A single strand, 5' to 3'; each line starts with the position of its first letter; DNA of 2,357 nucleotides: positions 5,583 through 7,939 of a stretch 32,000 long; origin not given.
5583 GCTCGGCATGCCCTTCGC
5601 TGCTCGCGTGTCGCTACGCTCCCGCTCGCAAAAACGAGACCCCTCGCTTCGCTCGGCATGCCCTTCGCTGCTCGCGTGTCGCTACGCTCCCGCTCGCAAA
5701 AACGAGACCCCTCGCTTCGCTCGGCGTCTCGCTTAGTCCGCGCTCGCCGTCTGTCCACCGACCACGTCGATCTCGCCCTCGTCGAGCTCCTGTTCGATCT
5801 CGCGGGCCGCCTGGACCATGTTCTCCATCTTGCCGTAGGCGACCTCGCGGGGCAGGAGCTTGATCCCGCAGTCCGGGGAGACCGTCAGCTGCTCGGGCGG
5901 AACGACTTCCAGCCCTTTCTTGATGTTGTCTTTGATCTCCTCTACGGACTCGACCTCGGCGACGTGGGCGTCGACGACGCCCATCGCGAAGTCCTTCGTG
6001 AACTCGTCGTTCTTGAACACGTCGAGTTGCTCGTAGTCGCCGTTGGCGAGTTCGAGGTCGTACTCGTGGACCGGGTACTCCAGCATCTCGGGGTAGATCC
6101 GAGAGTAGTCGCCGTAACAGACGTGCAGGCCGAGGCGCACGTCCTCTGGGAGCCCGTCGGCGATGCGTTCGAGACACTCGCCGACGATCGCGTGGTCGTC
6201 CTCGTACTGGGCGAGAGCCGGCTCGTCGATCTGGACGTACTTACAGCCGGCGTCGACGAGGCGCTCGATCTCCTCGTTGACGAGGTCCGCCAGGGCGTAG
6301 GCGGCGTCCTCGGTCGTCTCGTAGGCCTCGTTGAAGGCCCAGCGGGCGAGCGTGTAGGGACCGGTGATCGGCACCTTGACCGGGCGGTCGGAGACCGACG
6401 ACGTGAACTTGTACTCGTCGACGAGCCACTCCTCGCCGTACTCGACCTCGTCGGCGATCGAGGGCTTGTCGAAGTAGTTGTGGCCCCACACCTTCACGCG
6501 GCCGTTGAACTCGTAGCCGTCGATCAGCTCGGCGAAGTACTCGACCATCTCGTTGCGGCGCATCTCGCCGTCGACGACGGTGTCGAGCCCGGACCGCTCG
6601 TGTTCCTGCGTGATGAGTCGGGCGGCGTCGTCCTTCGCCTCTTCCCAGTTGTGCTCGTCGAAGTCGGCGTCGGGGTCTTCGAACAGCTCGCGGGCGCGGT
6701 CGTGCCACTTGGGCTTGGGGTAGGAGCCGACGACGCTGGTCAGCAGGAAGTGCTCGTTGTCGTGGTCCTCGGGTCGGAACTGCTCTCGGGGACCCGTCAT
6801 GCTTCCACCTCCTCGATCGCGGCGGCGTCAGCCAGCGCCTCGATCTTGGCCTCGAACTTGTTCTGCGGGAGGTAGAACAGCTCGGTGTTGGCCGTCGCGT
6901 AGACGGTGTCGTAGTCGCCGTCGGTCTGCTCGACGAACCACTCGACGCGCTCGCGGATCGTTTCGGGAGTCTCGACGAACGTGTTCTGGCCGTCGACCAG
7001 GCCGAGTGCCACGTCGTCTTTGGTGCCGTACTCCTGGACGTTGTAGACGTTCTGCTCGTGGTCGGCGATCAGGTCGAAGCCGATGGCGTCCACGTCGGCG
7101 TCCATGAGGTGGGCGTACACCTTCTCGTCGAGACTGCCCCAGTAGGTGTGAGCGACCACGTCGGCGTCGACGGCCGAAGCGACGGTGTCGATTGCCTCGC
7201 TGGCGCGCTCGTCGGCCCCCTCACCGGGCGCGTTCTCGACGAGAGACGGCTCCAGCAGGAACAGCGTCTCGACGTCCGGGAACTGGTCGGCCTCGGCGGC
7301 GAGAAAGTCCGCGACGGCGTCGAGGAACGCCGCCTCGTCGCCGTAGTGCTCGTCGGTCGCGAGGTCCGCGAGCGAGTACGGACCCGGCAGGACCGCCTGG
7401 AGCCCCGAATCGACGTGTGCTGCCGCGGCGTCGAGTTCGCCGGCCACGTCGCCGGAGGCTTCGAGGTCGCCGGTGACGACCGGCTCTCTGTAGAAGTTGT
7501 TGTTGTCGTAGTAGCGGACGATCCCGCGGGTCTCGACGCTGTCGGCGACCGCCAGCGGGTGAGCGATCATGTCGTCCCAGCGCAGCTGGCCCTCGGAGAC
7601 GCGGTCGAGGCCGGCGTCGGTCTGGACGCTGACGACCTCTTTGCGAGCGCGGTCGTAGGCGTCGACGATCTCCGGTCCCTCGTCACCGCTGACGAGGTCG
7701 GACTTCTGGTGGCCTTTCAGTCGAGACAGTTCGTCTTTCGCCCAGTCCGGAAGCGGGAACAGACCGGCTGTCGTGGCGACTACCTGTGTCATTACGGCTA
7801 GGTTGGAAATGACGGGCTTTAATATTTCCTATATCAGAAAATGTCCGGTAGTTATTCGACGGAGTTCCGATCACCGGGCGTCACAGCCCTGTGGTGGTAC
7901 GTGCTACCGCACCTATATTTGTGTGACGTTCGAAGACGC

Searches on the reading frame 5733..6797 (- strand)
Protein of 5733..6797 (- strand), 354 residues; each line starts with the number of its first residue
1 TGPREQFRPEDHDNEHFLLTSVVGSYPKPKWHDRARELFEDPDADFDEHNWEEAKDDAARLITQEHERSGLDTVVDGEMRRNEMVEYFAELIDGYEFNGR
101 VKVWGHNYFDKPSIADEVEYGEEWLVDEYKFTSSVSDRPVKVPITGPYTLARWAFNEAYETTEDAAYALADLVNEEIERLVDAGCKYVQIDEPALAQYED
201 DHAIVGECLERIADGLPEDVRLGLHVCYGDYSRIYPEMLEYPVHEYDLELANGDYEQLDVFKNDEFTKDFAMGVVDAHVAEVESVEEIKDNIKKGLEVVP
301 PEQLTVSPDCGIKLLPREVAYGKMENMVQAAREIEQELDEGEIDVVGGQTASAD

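Call 87: search_protein_families(library=pfam, proteins=[window:5733-6797:-], max_evalue=0.00001)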
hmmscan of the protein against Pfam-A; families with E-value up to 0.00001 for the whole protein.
window:5733-6797:- (354 aa): 2 families
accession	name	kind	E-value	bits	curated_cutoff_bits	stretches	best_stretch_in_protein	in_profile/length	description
PF01717.24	Meth_synt_2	-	1.9e-55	188.9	21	1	19-332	2-323/324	Cobalamin-independent synthase, Catalytic domain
PF08267.18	Meth_synt_1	-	5.2e-12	46.4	27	1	112-277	121-290/313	Cobalamin-independent synthase, N-terminal domain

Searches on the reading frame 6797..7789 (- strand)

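Call 87: search_protein_families(library=pfam, proteins=[window:6797-7789:-], max_evalue=0.00001)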
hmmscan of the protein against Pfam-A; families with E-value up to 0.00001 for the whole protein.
window:6797-7789:- (330 aa): 2 families
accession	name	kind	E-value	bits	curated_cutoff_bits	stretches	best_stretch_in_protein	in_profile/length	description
PF01717.24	Meth_synt_2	-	1.3e-13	51.4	21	1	39-288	30-289/324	Cobalamin-independent synthase, Catalytic domain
PF08267.18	Meth_synt_1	-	4.2e-13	49.9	27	1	87-283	105-306/313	Cobalamin-independent synthase, N-terminal domain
